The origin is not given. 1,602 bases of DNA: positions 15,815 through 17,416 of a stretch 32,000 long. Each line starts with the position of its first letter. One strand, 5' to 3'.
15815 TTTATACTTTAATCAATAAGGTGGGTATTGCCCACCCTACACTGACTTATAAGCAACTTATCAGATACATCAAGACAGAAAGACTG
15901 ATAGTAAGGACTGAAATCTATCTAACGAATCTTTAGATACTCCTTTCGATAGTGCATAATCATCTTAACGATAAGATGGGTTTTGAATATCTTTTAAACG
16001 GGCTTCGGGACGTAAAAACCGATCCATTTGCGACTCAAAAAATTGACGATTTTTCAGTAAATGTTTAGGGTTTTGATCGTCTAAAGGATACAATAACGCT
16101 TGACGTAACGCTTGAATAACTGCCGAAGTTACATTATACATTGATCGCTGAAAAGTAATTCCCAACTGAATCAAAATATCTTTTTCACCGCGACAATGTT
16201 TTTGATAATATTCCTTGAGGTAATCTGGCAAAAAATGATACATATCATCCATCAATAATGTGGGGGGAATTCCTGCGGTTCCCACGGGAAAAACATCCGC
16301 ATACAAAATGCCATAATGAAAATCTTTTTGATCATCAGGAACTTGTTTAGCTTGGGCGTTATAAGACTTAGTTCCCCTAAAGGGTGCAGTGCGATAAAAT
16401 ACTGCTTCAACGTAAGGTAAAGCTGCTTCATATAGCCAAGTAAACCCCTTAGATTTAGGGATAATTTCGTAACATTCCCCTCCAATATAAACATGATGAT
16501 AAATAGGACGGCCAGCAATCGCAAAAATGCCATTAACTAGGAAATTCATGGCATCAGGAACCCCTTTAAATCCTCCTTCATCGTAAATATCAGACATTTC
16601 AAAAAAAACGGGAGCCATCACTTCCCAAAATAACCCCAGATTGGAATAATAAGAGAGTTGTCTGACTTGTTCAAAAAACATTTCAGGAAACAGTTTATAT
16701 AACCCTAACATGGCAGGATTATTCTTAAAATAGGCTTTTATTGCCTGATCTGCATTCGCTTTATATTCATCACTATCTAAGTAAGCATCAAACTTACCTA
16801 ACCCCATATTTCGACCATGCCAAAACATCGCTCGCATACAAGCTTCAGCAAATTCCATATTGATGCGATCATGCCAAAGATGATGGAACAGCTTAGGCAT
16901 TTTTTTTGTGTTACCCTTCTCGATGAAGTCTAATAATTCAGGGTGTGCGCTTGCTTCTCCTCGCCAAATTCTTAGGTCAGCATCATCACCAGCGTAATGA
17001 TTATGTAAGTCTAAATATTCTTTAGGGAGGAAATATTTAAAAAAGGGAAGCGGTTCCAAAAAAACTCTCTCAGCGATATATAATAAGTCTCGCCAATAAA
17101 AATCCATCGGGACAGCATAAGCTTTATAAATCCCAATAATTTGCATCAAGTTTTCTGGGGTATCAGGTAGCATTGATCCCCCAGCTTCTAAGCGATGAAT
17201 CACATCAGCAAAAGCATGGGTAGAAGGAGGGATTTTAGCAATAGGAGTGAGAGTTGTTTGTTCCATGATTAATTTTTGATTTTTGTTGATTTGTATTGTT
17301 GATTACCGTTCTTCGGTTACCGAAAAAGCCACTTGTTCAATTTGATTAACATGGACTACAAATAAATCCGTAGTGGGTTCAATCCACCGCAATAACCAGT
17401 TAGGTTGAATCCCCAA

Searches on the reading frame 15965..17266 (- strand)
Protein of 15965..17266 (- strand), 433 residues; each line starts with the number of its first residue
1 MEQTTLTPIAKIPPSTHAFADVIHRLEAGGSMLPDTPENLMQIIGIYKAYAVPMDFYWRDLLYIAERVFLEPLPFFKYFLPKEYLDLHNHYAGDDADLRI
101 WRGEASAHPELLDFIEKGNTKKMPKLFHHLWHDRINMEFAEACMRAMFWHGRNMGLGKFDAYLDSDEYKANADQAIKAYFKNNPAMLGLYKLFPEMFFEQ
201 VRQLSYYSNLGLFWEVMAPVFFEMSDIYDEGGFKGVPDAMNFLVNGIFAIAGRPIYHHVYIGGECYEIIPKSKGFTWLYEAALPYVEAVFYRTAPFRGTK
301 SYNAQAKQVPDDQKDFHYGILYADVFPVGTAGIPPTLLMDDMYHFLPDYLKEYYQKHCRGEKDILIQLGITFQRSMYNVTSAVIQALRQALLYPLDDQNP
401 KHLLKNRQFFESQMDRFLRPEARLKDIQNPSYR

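Call 78: search_protein_families(library=pfam, proteins=[window:15965-17266:-], max_evalue=0.001)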
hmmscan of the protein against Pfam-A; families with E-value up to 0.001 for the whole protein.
window:15965-17266:- (433 aa): 1 family
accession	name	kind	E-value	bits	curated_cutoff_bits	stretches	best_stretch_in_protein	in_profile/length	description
PF10216.14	ChpXY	-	1.1e-166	554.8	25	1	22-417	1-351/352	CO2 hydration protein (ChpXY)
